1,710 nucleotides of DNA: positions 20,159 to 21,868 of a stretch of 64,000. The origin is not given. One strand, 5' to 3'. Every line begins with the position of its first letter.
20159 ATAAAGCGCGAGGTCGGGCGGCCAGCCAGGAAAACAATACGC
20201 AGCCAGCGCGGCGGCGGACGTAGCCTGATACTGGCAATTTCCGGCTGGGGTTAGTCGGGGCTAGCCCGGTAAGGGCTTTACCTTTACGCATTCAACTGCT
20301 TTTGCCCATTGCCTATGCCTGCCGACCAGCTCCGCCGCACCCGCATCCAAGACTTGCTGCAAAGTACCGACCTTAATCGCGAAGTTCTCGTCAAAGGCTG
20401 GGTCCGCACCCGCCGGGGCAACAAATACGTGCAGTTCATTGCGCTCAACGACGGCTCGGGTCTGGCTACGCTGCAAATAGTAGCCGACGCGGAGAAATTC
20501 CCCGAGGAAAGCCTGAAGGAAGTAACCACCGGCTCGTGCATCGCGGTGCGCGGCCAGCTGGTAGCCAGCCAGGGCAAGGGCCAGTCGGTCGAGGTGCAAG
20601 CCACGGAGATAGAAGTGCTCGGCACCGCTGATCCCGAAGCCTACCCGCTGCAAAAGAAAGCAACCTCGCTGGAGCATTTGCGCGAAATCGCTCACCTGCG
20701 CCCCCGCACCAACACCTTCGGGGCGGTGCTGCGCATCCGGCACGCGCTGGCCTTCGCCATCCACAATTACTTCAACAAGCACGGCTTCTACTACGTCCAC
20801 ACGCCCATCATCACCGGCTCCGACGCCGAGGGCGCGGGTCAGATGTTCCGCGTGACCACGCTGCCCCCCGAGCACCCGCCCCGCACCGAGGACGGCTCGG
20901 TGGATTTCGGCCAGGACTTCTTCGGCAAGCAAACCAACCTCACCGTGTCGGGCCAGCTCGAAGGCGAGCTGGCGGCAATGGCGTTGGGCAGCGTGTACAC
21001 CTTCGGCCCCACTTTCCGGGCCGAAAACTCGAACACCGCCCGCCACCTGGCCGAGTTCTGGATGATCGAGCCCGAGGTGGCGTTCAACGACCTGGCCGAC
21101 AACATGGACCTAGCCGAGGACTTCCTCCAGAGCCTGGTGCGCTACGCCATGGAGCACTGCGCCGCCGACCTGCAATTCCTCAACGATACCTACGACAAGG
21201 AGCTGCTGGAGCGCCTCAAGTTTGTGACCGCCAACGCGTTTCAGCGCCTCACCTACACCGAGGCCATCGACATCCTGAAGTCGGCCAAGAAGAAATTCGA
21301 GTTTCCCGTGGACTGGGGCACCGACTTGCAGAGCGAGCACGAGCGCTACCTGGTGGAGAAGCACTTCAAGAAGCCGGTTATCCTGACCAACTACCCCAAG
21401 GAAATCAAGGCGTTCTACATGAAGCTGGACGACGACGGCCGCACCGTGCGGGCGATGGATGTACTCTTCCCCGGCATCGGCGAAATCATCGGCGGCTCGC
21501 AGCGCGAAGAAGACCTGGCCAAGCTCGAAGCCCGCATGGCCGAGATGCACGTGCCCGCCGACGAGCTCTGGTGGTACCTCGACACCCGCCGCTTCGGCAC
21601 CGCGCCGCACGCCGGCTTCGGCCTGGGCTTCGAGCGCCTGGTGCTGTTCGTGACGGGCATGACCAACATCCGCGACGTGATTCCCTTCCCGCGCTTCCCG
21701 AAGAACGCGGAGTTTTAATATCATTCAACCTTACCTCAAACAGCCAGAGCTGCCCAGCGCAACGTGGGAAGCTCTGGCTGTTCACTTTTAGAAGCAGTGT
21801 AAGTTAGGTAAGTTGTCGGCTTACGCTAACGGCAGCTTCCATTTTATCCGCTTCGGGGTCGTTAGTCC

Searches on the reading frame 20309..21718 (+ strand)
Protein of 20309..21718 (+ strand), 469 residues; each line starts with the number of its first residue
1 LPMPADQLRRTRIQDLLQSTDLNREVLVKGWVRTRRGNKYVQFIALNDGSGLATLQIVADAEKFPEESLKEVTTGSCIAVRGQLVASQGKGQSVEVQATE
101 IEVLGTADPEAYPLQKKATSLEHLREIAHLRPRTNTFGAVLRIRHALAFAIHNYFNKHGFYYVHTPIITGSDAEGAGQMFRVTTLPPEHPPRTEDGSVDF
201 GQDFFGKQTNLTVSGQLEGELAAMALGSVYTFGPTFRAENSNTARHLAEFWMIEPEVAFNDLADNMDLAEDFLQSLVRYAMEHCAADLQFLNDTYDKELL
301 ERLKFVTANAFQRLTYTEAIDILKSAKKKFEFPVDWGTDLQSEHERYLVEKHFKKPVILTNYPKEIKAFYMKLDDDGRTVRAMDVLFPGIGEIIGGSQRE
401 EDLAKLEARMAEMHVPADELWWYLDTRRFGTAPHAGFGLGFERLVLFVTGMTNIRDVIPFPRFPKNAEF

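Call 5: search_protein_families(library=pfam, proteins=[window:20309-21718:+], max_evalue=0.01)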
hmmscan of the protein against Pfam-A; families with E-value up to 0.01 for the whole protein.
window:20309-21718:+ (469 aa): 3 families
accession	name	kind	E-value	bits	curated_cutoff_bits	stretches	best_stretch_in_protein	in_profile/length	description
PF00152.25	tRNA-synt_2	-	2.8e-64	217.5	25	1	128-462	9-306/308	tRNA synthetases class II (D, K and N)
PF01336.31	tRNA_anti-codon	-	7.6e-14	51.9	27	1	26-104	1-75/75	OB-fold nucleic acid binding domain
PF01409.25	tRNA-synt_2d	-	0.0029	17.6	19.8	0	435-457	213-235/246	tRNA synthetases class II core domain (F)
